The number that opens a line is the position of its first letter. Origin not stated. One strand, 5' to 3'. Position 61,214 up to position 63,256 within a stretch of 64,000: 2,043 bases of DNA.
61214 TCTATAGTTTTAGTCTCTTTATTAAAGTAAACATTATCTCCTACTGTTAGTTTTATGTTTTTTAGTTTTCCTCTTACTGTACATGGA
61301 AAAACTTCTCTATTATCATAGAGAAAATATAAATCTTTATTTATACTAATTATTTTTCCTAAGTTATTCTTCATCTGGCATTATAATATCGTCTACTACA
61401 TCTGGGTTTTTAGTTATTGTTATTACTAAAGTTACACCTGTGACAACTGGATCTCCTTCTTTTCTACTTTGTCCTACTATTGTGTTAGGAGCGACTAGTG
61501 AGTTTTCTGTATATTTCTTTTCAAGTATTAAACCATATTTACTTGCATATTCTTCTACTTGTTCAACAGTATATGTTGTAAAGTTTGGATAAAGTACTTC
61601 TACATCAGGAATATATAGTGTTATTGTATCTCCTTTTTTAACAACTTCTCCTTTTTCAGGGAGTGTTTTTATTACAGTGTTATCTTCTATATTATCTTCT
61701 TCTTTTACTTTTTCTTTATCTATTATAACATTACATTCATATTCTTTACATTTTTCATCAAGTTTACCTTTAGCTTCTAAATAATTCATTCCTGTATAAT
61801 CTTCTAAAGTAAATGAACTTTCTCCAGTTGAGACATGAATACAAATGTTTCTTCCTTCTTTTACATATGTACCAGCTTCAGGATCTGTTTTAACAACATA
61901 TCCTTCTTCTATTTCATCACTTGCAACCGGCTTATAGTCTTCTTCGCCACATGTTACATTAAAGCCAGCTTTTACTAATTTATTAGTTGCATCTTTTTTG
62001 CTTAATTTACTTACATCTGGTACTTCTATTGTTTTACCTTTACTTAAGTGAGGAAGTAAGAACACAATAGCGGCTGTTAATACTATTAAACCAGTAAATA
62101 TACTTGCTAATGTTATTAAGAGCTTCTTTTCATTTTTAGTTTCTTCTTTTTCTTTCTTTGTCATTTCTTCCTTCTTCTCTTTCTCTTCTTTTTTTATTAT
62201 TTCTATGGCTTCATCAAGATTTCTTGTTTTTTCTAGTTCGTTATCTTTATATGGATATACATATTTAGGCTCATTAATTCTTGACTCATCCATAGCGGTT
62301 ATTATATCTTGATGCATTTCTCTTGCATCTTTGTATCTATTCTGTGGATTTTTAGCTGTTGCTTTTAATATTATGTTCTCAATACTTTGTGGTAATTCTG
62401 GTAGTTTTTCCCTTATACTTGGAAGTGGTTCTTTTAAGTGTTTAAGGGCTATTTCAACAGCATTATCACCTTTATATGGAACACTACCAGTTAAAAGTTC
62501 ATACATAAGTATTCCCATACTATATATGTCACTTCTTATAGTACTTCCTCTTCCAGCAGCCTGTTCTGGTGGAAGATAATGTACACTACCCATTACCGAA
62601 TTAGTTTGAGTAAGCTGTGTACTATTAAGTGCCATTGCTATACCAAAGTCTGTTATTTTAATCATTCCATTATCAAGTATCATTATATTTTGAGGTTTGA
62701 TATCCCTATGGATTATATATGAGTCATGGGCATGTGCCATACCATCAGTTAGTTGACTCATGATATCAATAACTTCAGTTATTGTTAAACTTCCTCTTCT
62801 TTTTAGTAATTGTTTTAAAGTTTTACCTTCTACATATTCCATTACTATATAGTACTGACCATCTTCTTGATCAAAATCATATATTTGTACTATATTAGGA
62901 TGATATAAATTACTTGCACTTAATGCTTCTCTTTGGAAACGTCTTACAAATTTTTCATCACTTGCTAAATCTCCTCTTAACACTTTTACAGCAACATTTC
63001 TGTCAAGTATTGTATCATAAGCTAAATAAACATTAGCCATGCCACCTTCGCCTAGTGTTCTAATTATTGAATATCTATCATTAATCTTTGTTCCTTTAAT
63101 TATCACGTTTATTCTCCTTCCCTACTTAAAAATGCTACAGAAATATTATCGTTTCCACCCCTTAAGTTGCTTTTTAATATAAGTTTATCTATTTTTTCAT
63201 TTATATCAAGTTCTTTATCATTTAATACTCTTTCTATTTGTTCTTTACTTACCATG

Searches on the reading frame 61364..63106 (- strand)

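Call 93: search_protein_families(library=pfam, proteins=[window:61364-63106:-], max_evalue=0.00001)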
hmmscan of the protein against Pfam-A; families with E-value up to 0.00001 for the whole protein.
window:61364-63106:- (580 aa): 4 families
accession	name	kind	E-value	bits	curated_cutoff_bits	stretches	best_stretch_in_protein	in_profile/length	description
PF00069.31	Pkinase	-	2.2e-57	194.9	31.7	1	12-263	1-256/263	Protein kinase domain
PF07714.23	PK_Tyr_Ser-Thr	-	1.4e-43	149.5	23.1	1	14-259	3-250/258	Protein tyrosine and serine/threonine kinase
PF03793.24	PASTA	-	1.3e-28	99.2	23.2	2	360-426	1-63/64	PASTA domain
PF03109.22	ABC1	-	3e-07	30.3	22.9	1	54-164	117-221/244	ABC1 atypical kinase-like domain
